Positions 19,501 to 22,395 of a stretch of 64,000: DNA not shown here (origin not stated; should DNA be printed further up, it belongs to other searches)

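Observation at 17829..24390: Three-gene polysaccharide module with unusual domain fusions (tandem GT2, GT-C::GH8, secreted GH-A)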

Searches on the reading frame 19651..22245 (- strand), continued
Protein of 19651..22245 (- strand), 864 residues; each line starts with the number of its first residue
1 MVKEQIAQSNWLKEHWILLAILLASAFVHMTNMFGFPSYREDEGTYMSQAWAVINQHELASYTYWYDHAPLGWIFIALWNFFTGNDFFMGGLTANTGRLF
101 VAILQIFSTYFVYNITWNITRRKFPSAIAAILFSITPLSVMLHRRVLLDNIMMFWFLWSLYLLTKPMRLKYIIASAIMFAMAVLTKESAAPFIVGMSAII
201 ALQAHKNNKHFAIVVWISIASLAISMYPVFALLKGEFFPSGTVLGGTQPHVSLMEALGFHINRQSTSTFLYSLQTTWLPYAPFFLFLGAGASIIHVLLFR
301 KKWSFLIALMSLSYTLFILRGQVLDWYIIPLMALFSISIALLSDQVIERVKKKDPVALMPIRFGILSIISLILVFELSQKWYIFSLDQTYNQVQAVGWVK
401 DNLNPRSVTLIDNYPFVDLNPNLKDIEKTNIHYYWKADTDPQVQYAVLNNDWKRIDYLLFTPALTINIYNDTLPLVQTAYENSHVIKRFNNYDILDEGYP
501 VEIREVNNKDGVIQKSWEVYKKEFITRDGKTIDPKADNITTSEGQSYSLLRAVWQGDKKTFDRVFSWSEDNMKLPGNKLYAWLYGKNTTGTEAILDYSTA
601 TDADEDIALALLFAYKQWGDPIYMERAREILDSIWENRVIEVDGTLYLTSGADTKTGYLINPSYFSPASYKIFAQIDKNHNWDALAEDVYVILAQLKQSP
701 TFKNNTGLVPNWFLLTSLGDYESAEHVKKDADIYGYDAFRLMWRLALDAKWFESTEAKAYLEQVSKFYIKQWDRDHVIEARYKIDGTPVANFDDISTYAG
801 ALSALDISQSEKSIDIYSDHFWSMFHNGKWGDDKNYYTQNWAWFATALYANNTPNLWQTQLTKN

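Call 71: find_encoding_contigs(protein=P0020, flank=7000, max_places=1)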
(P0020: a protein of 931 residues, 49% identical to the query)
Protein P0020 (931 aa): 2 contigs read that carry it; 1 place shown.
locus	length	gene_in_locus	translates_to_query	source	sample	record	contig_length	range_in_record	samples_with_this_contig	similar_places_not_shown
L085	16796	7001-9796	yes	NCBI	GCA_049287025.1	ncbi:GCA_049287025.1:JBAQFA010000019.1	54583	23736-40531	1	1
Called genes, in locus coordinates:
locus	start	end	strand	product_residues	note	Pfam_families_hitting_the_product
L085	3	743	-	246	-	PF00483:NTP_transferase, PF01128:IspD, PF02348:CTP_transf_3 (faint), PF12804:NTP_transf_3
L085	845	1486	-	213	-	PF00702:Hydrolase (weak)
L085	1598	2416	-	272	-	PF01978:TrmB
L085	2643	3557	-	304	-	PF00459:Inositol_P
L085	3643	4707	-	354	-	-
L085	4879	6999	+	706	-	PF00535:Glycos_transf_2, PF10111:Glyco_tranf_2_2 (faint), PF13506:Glyco_transf_21, PF00535:Glycos_transf_2 (weak), PF13641:Glyco_tranf_2_3, PF13632:Glyco_trans_2_3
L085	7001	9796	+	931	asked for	PF02366:PMT (weak), PF13231:PMT_2, PF01270:Glyco_hydro_8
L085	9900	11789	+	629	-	PF07995:GSDH, PF00801:PKD, PF18911:PKD_4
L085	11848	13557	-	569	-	PF01341:Glyco_hydro_6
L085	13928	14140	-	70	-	PF10685:KGG (weak)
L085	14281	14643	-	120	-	PF01050:MannoseP_isomer (weak), PF07883:Cupin_2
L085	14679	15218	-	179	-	PF00156:Pribosyltran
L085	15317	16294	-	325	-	PF01116:F_bP_aldolase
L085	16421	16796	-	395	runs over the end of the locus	PF00365:PFK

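Call 83: search_protein_families(library=pfam, alignment_id=A6, max_evalue=0.00001)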
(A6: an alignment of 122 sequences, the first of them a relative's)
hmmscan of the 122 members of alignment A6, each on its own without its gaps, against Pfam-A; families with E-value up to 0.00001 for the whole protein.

A. member 1, L028:4873-5373:- (166 aa): 0 families

B. families by the number of members that match (of 122 scanned): 142 families (the first 25 are shown)
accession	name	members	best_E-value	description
PF12002.13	MgsA_C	4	2.9e-71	MgsA AAA+ ATPase C terminal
PF16193.11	AAA_assoc_2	4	5.7e-24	AAA C-terminal domain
PF00004.35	AAA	4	1.3e-15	ATPase family associated with various cellular activities (AAA)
PF05496.18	RuvB_N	4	1.5e-13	Holliday junction DNA helicase RuvB P-loop domain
PF07728.20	AAA_5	4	4.3e-07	AAA domain (dynein-related subfamily)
PF00152.25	tRNA-synt_2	3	9.4e-111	tRNA synthetases class II (D, K and N)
PF07992.20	Pyr_redox_2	3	1e-67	Pyridine nucleotide-disulphide oxidoreductase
PF18859.6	acVLRF1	3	8.9e-45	Actinobacteria/chloroflexi VLRF1 release factor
PF18854.6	baeRF_family10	3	2.1e-24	Bacterial archaeo-eukaryotic release factor family 10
PF24553.2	Rv0428c_C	3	1.1e-23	Probable histone acetyltransferase Rv0428c C-terminal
PF01336.31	tRNA_anti-codon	3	5.6e-16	OB-fold nucleic acid binding domain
PF02938.19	GAD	3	1.8e-14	GAD domain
PF00583.31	Acetyltransf_1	3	4.4e-12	Acetyltransferase (GNAT) family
PF08445.16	FR47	3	3e-09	FR47-like protein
PF13508.13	Acetyltransf_7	3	2.4e-07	Acetyltransferase (GNAT) domain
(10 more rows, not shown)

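Call 86: search_solved_structures(query=A2, max_evalue=1)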
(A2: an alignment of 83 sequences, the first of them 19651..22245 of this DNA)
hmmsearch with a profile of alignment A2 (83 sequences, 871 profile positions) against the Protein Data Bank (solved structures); distinct sequences matched with E-value up to 1: 39.
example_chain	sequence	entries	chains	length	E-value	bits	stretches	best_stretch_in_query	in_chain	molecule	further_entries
1cem_A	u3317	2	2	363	2.9e-55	191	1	513-842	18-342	CELLULASE CELA (1,4-BETA-D-GLUCAN-GLUCANOHYDROLASE) | endoglucanase A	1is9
1kwf_A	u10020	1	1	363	7.5e-54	186.4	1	513-842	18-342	Endoglucanase A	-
5gy3_A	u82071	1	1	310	1.3e-46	162.4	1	523-750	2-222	Glucanase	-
5czl_A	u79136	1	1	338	5.2e-46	160.4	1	520-751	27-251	Glucanase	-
7f81_A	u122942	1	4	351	4.7e-44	154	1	524-755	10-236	Glucanase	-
9b87_A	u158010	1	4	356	5.9e-43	150.3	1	524-754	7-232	Endoglucanase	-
7f82_A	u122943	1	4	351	6e-43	150.3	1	524-755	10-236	Glucanase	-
3qxf_A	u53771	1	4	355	6.1e-43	150.3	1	524-754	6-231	Endoglucanase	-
3qxq_A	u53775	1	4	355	4.4e-42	147.4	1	524-754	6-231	Endoglucanase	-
6vc5_A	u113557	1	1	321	3.5e-40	141.2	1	520-751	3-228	Endoglucanase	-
5cd2_A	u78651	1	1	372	8.8e-38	133.2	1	514-859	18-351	Endo-1,4-D-glucanase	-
5xd0_A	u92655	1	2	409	2.3e-37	131.8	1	516-843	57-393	Glucanase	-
1wzz_A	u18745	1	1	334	7.8e-37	130.1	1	520-750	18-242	Probable endoglucanase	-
4q2b_A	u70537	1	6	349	2e-36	128.7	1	524-753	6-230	Endo-1,4-beta-D-glucanase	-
1v5c_A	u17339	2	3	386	2e-25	92.3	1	547-845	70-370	chitosanase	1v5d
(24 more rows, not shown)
